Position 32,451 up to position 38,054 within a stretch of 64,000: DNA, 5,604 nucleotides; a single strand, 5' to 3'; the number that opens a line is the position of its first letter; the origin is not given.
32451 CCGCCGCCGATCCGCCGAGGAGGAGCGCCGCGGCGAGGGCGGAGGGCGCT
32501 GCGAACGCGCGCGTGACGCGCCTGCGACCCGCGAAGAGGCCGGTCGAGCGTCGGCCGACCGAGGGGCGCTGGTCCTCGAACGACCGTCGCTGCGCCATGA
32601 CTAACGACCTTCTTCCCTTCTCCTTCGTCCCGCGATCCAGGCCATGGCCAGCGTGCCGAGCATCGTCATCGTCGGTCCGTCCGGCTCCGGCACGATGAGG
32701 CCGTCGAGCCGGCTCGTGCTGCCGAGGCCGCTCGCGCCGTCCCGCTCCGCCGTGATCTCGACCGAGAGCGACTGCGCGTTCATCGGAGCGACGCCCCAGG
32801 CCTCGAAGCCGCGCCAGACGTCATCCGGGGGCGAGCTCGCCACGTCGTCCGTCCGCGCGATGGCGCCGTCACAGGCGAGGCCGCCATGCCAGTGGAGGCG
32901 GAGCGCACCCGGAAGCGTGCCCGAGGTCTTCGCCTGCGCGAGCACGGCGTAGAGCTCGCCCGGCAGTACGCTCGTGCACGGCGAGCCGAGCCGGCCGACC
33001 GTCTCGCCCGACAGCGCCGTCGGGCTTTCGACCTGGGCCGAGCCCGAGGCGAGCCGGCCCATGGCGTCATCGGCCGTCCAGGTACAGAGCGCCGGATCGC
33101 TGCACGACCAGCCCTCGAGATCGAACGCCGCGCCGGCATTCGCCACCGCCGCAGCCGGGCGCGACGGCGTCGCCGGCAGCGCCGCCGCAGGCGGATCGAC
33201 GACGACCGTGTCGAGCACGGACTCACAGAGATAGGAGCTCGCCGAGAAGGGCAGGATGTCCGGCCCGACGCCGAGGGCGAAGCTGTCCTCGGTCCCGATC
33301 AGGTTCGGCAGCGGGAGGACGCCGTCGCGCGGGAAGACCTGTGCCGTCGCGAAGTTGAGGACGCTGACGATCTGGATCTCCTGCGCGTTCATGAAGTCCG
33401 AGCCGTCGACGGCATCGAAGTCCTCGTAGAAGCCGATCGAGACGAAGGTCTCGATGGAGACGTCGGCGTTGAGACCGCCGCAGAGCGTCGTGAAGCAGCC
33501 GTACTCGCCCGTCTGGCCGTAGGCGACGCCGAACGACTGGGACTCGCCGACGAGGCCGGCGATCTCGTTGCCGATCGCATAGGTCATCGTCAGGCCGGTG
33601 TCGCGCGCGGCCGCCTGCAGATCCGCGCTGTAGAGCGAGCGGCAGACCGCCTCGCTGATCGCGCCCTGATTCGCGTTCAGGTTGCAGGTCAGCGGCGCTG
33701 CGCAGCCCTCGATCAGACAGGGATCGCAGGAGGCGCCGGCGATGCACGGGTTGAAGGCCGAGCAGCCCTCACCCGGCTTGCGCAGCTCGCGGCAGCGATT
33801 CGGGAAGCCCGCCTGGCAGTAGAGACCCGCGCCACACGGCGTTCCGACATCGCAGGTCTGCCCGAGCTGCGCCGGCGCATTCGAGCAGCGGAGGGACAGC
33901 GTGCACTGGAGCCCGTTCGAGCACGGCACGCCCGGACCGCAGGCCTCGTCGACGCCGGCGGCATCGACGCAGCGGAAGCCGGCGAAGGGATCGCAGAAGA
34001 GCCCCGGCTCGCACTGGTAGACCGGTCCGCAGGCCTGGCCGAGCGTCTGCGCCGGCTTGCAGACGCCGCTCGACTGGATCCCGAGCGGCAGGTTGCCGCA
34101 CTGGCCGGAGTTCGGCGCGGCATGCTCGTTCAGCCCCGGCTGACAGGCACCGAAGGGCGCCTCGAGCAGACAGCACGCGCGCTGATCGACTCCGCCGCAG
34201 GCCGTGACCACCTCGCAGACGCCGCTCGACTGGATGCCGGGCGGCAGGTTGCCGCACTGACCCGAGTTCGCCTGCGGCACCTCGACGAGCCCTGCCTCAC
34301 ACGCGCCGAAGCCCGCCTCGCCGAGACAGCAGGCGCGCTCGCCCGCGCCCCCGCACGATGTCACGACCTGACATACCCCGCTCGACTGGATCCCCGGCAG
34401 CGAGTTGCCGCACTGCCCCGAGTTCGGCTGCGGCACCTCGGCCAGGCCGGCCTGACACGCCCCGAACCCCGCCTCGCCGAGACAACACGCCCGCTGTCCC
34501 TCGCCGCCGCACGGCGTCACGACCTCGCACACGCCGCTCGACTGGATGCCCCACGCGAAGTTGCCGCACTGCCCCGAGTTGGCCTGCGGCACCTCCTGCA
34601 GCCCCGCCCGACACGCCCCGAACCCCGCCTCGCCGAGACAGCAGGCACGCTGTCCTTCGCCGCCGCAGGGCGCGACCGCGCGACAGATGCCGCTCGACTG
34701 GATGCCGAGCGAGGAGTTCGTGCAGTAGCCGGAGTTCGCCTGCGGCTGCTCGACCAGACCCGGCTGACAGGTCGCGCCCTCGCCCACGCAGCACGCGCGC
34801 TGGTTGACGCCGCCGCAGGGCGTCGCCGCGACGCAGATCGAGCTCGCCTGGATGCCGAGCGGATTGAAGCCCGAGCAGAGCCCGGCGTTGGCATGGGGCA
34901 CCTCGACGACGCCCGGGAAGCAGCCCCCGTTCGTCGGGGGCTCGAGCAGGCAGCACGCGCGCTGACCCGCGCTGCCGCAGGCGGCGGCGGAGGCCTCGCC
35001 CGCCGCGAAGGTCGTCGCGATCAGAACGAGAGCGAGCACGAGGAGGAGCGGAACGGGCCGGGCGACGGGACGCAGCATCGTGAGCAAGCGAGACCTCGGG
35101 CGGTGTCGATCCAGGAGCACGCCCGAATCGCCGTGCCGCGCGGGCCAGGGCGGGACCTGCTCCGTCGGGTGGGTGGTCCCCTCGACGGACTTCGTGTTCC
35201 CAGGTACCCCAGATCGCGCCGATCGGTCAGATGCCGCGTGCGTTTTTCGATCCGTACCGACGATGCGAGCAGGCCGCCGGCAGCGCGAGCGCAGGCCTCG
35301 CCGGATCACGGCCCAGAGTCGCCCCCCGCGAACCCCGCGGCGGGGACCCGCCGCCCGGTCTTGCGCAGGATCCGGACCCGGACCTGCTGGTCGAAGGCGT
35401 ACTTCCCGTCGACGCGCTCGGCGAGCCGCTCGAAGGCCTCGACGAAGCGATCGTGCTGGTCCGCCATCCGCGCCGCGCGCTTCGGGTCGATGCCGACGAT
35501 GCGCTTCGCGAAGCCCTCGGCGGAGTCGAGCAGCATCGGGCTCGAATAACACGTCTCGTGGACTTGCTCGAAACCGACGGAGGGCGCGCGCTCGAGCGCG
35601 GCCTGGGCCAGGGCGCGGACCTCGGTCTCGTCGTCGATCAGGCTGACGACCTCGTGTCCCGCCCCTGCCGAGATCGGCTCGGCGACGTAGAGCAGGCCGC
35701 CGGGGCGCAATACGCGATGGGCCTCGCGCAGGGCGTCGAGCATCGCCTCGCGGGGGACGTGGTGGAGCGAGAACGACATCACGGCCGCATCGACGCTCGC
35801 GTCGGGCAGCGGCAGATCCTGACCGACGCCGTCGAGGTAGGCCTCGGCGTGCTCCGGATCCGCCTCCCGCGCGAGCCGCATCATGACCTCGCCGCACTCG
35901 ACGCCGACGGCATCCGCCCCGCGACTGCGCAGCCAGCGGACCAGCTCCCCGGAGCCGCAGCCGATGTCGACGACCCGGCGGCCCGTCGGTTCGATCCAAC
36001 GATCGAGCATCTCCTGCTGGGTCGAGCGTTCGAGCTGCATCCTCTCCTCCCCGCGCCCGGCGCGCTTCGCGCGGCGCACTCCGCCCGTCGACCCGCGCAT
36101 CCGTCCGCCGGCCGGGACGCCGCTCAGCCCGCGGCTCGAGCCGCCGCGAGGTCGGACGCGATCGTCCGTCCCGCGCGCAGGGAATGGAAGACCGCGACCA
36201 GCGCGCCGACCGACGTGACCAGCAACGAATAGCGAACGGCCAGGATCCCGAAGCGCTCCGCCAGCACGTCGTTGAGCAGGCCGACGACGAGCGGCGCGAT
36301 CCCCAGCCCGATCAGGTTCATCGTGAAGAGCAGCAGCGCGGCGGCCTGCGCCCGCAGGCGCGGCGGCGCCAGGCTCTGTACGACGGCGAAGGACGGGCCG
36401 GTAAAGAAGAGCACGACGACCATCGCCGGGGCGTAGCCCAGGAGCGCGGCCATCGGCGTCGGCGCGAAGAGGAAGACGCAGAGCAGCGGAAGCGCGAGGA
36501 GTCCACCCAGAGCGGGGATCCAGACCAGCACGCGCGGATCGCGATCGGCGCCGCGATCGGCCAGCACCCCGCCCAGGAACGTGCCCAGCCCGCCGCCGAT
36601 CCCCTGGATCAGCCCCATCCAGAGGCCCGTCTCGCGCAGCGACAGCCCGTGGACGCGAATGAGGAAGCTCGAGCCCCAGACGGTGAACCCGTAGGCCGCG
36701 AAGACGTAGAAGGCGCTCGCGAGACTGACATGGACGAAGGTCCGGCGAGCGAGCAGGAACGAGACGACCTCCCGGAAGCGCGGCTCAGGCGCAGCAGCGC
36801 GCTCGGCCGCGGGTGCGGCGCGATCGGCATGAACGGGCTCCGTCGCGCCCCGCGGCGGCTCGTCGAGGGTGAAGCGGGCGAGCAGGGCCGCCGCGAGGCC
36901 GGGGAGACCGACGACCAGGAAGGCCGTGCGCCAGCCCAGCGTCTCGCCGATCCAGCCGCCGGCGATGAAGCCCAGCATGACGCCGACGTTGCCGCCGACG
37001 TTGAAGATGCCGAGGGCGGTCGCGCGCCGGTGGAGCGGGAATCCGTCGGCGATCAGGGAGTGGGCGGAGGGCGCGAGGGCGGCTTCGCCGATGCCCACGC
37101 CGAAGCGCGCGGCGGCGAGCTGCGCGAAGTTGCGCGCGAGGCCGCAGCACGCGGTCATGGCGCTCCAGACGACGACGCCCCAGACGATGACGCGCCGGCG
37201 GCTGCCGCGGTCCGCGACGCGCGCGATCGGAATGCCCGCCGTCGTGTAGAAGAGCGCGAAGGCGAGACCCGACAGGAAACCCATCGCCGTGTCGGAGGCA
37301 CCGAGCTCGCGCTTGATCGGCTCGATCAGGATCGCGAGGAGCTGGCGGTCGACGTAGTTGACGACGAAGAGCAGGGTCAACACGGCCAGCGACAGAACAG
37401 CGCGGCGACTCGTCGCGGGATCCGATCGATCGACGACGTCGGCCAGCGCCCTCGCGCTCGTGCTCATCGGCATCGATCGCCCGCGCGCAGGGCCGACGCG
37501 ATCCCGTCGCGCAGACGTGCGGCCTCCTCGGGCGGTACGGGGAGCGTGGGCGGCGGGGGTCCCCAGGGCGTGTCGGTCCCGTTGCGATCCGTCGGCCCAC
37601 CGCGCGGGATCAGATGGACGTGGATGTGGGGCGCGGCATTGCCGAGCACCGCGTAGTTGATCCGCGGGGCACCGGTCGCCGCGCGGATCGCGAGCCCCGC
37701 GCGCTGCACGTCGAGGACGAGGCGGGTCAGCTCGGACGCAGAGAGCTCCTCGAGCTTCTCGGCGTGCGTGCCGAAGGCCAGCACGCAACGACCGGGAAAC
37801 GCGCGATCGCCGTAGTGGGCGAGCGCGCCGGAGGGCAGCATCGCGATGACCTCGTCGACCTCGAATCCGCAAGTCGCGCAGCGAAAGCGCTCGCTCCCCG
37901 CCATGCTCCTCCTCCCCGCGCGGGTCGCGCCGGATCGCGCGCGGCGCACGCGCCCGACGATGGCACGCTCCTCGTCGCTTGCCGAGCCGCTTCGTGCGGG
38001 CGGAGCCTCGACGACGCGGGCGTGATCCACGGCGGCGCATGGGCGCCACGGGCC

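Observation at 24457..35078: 10.6-kb island made almost entirely of large secreted repeat proteins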

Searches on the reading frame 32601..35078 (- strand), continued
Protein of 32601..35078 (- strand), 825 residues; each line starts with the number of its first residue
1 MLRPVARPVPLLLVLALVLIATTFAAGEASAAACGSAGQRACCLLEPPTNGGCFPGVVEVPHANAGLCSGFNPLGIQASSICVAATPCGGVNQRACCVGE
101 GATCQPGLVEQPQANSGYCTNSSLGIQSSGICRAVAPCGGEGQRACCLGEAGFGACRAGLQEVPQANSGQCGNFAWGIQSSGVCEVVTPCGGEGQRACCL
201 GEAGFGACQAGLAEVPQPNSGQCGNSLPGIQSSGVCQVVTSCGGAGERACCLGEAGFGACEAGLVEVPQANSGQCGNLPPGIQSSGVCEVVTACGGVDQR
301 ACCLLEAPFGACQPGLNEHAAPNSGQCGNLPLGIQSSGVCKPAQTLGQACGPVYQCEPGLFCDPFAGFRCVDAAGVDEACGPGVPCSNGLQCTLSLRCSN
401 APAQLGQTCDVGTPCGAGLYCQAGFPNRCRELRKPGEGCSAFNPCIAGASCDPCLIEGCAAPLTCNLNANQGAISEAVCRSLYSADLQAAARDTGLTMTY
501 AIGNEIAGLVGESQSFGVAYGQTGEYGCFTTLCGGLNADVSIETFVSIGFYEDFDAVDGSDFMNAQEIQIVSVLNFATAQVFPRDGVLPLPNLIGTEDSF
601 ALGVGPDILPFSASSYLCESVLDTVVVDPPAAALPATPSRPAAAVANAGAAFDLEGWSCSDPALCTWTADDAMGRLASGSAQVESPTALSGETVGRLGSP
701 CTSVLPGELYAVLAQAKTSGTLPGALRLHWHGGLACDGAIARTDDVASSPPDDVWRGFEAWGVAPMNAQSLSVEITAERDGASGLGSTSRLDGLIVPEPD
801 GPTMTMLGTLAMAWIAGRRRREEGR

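Call 73: find_encoding_contigs(protein=P0025, flank=8000, max_places=2)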
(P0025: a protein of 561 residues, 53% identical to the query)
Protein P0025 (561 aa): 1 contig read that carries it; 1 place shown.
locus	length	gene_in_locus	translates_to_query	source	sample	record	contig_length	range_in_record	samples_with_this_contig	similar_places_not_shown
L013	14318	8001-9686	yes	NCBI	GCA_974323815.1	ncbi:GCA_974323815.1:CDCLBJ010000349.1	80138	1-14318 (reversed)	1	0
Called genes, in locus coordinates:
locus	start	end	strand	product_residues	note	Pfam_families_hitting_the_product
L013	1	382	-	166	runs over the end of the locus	-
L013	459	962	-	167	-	PF03551:PadR, PF10400:Vir_act_alpha_C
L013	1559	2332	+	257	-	PF00378:ECH_1, PF16113:ECH_2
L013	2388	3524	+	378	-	PF01266:DAO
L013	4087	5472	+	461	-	PF04616:Glyco_hydro_43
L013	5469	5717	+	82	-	PF04226:Transgly_assoc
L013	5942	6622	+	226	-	PF03704:BTAD (faint), PF24575:TPR_Slam (faint), PF13428:TPR_14 (faint), PF13432:TPR_16 (faint), PF13414:TPR_11 (weak), PF14559:TPR_19 (faint)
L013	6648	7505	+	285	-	PF24096:DUF7379, PF00561:Abhydrolase_1 (faint), PF02089:Palm_thioest (weak), PF07819:PGAP1 (weak)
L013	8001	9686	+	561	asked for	-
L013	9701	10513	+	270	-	-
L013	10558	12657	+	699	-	PF00912:Transgly, PF00905:Transpeptidase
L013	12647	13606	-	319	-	PF00291:PALP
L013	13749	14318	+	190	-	?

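Call 74: find_encoding_contigs(protein=P0018, flank=8000, max_places=2)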
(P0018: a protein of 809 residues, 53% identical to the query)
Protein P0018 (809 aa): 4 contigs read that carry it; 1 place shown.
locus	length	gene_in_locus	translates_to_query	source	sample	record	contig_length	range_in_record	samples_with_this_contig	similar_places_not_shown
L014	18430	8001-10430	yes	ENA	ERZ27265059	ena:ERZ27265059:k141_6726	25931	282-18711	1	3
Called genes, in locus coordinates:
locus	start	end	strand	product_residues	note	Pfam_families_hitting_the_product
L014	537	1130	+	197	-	-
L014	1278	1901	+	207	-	PF13508:Acetyltransf_7 (faint), PF13673:Acetyltransf_10 (weak)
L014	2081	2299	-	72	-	PF12441:CopG_antitoxin (weak), PF14384:BrnA_antitoxin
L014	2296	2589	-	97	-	PF04365:BrnT_toxin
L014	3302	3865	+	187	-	-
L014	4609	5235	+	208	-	-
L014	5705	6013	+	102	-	PF13545:HTH_Crp_2 (faint), PF12840:HTH_20, PF01022:HTH_5, PF12802:MarR_2, PF13412:HTH_24 (weak), PF01325:Fe_dep_repress (weak)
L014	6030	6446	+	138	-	PF00903:Glyoxalase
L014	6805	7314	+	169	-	-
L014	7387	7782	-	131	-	PF04828:GFA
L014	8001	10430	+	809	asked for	-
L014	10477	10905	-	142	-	PF00903:Glyoxalase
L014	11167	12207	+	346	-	PF04542:Sigma70_r2, PF22029:PhyR_sigma2 (faint), PF08281:Sigma70_r4_2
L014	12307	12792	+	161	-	-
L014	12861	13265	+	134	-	-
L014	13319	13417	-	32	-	-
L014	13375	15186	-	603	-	PF12228:DUF3604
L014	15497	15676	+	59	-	PF13396:PLDc_N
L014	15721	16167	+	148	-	PF07366:SnoaL, PF12680:SnoaL_2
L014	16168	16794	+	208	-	PF18089:DAPG_hydrolase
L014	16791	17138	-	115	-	PF00111:Fer2 (weak)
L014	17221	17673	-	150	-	PF02639:DUF188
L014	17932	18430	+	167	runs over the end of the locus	PF04828:GFA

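Call 75: find_encoding_contigs(protein=P0014, flank=8000, max_places=2)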
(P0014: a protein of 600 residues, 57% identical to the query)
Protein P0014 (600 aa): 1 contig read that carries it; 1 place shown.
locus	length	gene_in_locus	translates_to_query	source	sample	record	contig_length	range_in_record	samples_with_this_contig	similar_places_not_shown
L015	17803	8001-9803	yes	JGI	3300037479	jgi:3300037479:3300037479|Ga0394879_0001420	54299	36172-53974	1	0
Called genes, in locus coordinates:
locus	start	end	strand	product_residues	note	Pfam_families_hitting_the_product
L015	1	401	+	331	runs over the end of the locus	PF02424:ApbE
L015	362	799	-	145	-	PF01475:FUR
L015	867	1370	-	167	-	-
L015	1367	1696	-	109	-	PF13181:TPR_8 (faint), PF13432:TPR_16, PF13414:TPR_11 (weak), PF14559:TPR_19 (weak), PF00515:TPR_1 (weak), PF07719:TPR_2 (weak)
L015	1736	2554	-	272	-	PF03372:Exo_endo_phos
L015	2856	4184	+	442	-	PF00202:Aminotran_3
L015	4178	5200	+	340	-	PF04958:AstA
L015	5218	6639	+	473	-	PF00171:Aldedh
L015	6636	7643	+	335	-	PF19420:DDAH_eukar (weak)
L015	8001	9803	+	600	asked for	-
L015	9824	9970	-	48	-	-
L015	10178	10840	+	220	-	PF02798:GST_N, PF13417:GST_N_3, PF13409:GST_N_2, PF00043:GST_C (faint), PF13410:GST_C_2 (faint)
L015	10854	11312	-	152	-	PF13480:Acetyltransf_6 (weak), PF00583:Acetyltransf_1, PF13527:Acetyltransf_9, PF13673:Acetyltransf_10, PF13508:Acetyltransf_7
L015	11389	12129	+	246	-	PF00903:Glyoxalase (weak), PF13468:Glyoxalase_3 (weak), PF13669:Glyoxalase_4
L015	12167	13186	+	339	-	-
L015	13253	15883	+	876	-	PF17900:Peptidase_M1_N, PF01433:Peptidase_M1, PF11838:ERAP1_C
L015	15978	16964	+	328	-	PF13495:Phage_int_SAM_4, PF00589:Phage_integrase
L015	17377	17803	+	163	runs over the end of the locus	-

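Call 87: search_protein_families(library=pfam, proteins=[L007:3954-5438:+, L007:5435-5968:+], max_evalue=0.01)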
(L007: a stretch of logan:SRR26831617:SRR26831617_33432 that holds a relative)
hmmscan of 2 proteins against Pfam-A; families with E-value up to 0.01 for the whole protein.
L007:3954-5438:+ (494 aa): 0 families

L007:5435-5968:+ (177 aa): 0 families

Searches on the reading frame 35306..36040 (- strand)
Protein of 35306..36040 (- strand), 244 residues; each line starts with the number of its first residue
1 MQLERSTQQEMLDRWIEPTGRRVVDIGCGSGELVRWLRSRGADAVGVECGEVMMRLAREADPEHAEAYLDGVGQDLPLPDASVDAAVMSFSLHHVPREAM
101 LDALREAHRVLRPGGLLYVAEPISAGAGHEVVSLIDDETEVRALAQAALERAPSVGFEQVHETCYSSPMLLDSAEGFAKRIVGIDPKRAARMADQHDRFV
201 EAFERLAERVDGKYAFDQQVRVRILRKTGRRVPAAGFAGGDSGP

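Call 6: search_protein_families(library=pfam, proteins=[window:35306-36040:-], max_evalue=0.01)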
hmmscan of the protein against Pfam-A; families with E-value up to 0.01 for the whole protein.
window:35306-36040:- (244 aa): 10 families
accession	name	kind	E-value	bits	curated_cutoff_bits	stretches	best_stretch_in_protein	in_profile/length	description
PF08241.18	Methyltransf_11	-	1.4e-23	83.8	21.2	1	24-119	1-95/95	Methyltransferase domain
PF13649.12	Methyltransf_25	-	2.7e-20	73.3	27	1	23-115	1-97/97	Methyltransferase domain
PF13489.12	Methyltransf_23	-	1.7e-15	57.6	27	1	17-122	20-119/164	Methyltransferase domain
PF08242.18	Methyltransf_12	-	3.9e-14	53.6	30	1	24-117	1-98/98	Methyltransferase domain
PF01209.24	Ubie_methyltran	-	2.9e-10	40.4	20.1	1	12-121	40-153/233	ubiE/COQ5 methyltransferase family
PF13847.12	Methyltransf_31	-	1.5e-08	34.9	27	1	20-123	4-113/145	Methyltransferase domain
PF05148.21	Methyltransf_8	-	1.8e-08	35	27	1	72-124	113-161/219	Hypothetical methyltransferase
PF07021.18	MetW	-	1.1e-07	32.1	21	1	10-110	5-105/193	Methionine biosynthesis protein MetW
PF06080.18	DUF938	-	0.0033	17.7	27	0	79-124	97-142/202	Protein of unknown function (DUF938)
PF05175.20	MTS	-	0.0072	16.4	23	0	18-119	30-138/170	Methyltransferase small domain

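Call 7: search_protein_families(library=ncbifam, proteins=[window:35306-36040:-], max_evalue=0.01)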
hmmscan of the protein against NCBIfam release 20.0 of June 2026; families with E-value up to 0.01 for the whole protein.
window:35306-36040:- (244 aa): 38 families (the best 25 are shown)
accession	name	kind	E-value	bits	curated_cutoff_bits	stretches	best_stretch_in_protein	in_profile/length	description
NF045667.1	MTase_DVU1556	equivalog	1.5e-19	70.3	155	1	9-121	12-121/213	DVU_1556 family methyltransferase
TIGR01934.1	MenG_MenH_UbiE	subfamily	1.8e-16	60.1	158.35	1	8-123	28-145/223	ubiquinone/menaquinone biosynthesis methyltransferase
NF043040.1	corrin_prot_MT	hypoth_equivalog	3.2e-16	59.4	180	1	7-123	30-151/216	corrinoid protein-associated methyltransferase CpaM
NF001244.0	PRK00216.1-5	equivalog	6.3e-14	51.8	216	1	9-121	38-155/236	bifunctional demethylmenaquinone methyltransferase/2-methoxy-6-polyprenyl-1,4-benzoquinol methylase UbiE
NF001241.0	PRK00216.1-2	equivalog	1e-11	44.9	327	1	18-122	50-150/231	demethylmenaquinone methyltransferase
NF007610.0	PRK10258.1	equivalog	1.1e-11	44.6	342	1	3-118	26-137/251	malonyl-ACP O-methyltransferase BioC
NF041537.1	ArsM_AhpD_UU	exception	6.5e-11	41.6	510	1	19-140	76-202/345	arsenite methyltransferase/AhpD domain selenoprotein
NF010703.0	PRK14103.1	equivalog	1.3e-08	34.6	320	1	9-134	19-140/256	trans-aconitate 2-methyltransferase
TIGR02072.1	BioC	equivalog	2.9e-08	33.8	184.95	1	16-121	28-134/244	malonyl-ACP O-methyltransferase BioC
NF001240.0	PRK00216.1-1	equivalog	1.2e-07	31.1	378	1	19-121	63-170/251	bifunctional demethylmenaquinone methyltransferase/2-methoxy-6-polyprenyl-1,4-benzoquinol methylase UbiE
TIGR02021.1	BchM-ChlM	equivalog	1.6e-07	31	158.9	1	8-105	41-141/218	magnesium protoporphyrin IX methyltransferase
NF001242.0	PRK00216.1-3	equivalog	1.7e-07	30.9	351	1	21-121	72-177/258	bifunctional demethylmenaquinone methyltransferase/2-methoxy-6-polyprenyl-1,4-benzoquinol methylase UbiE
NF045825.1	FAmtase_mtf2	equivalog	3e-07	29.9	400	1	19-120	58-159/248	fatty-acid O-methyltransferase Mtf2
NF008823.0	PRK11873.1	subfamily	3.9e-07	29.8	263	1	19-122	77-184/272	arsenite methyltransferase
NF047649.1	MTase_UXPK_star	exception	5.7e-07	28.8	460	1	20-123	78-185/283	methyltransferase/UXPK-star double selenoprotein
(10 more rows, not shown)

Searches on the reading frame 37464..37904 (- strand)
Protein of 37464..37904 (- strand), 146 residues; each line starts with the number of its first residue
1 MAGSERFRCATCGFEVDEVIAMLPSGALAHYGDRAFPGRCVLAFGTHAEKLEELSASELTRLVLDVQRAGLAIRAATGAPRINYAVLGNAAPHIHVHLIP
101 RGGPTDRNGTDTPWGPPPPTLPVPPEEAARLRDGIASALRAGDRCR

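Call 9: search_protein_families(library=pfam, proteins=[window:37464-37904:-], max_evalue=0.001)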
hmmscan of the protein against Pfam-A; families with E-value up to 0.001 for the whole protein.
window:37464-37904:- (146 aa): 1 family
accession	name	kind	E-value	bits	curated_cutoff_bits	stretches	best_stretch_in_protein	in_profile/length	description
PF01230.28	HIT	-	3.7e-05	24.7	21.5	1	46-101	35-95/98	HIT domain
